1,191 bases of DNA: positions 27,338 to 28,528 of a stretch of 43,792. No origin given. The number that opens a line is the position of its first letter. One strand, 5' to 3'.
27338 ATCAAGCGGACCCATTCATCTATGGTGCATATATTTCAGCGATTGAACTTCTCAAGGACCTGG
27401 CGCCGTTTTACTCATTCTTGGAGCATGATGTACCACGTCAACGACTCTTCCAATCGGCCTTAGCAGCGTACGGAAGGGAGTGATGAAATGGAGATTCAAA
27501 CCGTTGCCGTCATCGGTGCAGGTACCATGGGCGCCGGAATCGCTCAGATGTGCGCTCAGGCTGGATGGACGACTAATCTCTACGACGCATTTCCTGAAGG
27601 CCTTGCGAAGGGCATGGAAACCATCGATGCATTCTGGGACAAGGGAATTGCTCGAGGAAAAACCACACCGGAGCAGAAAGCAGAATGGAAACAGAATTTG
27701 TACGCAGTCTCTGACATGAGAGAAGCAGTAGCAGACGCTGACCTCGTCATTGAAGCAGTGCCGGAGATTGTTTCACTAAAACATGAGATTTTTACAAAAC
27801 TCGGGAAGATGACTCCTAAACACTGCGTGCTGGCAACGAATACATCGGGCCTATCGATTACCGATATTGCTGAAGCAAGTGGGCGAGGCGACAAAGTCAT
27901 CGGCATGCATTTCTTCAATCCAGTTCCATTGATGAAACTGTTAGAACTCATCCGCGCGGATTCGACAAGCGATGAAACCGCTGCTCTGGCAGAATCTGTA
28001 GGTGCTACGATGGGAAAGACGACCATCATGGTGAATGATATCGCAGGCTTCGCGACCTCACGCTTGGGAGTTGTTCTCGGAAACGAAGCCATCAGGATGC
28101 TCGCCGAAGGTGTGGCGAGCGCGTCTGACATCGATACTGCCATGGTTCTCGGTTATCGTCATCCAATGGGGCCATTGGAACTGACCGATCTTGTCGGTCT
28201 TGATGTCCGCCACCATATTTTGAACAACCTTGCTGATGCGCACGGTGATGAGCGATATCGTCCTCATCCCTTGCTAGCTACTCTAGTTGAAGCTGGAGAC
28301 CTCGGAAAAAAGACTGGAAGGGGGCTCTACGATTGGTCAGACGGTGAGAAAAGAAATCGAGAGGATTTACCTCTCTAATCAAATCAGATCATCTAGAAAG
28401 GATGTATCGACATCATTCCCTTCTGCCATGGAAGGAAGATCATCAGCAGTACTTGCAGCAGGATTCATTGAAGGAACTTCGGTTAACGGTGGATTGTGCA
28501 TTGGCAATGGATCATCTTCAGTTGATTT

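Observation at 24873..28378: BoxB/PaaA-like diiron CoA-ester oxygenase embedded in a beta-oxidation-like cluster in an archaeal context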

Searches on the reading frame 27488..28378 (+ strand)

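Call 3: search_protein_families(library=pfam, proteins=[window:27488-28378:+], max_evalue=0.01)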
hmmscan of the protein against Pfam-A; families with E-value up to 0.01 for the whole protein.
window:27488-28378:+ (296 aa): 7 families
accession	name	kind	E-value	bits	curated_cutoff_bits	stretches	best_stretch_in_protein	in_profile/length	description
PF02737.24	3HCDH_N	-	6.3e-60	202.6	22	1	5-184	1-179/180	3-hydroxyacyl-CoA dehydrogenase, NAD binding domain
PF00725.27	3HCDH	-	2.5e-32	111.7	22.1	1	187-283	1-97/97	3-hydroxyacyl-CoA dehydrogenase, C-terminal domain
PF01210.29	NAD_Gly3P_dh_N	-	3e-08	34.2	23.1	1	6-122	2-106/158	NAD-dependent glycerol-3-phosphate dehydrogenase N-terminus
PF03446.21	NAD_binding_2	-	1e-05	26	21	1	5-115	1-90/161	NAD binding domain of 6-phosphogluconate dehydrogenase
PF03807.23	F420_oxidored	-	0.0001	23.3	21.6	1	5-92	1-68/94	NADP oxidoreductase coenzyme F420-dependent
PF01266.30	DAO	-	0.0012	18.9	27.9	1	6-37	2-33/353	FAD dependent oxidoreductase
PF02826.25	2-Hacid_dh_C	-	0.0032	17.3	25.1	0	4-37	37-70/178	D-isomer specific 2-hydroxyacid dehydrogenase, NAD binding domain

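Call 4: search_protein_families(library=ncbifam, proteins=[window:27488-28378:+], max_evalue=0.01)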
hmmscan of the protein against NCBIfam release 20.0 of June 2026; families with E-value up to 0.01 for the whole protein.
window:27488-28378:+ (296 aa): 31 families (the best 25 are shown)
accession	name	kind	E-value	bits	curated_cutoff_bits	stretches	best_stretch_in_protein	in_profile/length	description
NF006722.0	PRK09260.1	equivalog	1.6e-100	336.1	429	1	3-289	2-287/289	3-hydroxyacyl-CoA dehydrogenase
NF004474.0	PRK05808.1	subfamily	1.6e-94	316.4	408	1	1-283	1-282/283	3-hydroxybutyryl-CoA dehydrogenase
NF006124.0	PRK08268.1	subfamily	2.9e-91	307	508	1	2-292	6-296/507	3-hydroxyacyl-CoA dehydrogenase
NF005715.0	PRK07530.1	equivalog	4.2e-82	275.8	420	1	1-285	2-285/292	3-hydroxybutyryl-CoA dehydrogenase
NF005875.0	PRK07819.1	subfamily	5.9e-79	265.5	319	1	2-283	4-286/287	3-hydroxybutyryl-CoA dehydrogenase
TIGR02279.1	PaaC-3OHAcCoADH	equivalog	2.2e-72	244.5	669.4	1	3-289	5-291/503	3-hydroxyacyl-CoA dehydrogenase PaaH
TIGR02441.1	fa_ox_alpha_mit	equivalog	4.7e-67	226.6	964.65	1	2-291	334-621/737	fatty acid oxidation complex subunit alpha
NF004699.0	PRK06035.1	equivalog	3.5e-63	213.5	500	1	1-276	1-278/294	3-hydroxyacyl-CoA dehydrogenase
NF008363.0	PRK11154.1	equivalog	1e-61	209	869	1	2-290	308-594/708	fatty acid oxidation complex subunit alpha FadJ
NF008727.0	PRK11730.1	equivalog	7.6e-59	199.7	870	1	2-288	312-597/717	fatty acid oxidation complex subunit alpha FadB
NF006143.0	PRK08293.1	equivalog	3.1e-56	190.8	312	1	1-285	2-289/291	3-hydroxyacyl-CoA dehydrogenase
TIGR02440.1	FadJ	equivalog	6.5e-52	176.7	968.45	1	2-290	303-588/699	fatty acid oxidation complex subunit alpha FadJ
TIGR02437.1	FadB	equivalog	2e-48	165.3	933.55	1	4-288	314-597/714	fatty acid oxidation complex subunit alpha FadB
NF052272.1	Staph_FadB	exception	6.9e-48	163.4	999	1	1-285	1-290/752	3-hydroxyacyl-CoA dehydrogenase/crotonase FadB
NF042925.1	FHMPC_DH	equivalog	5.3e-47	160.6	500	1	5-287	2-284/304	5-formyl-3-hydroxy-2-methylpyridine 4-carboxylate 5-dehydrogenase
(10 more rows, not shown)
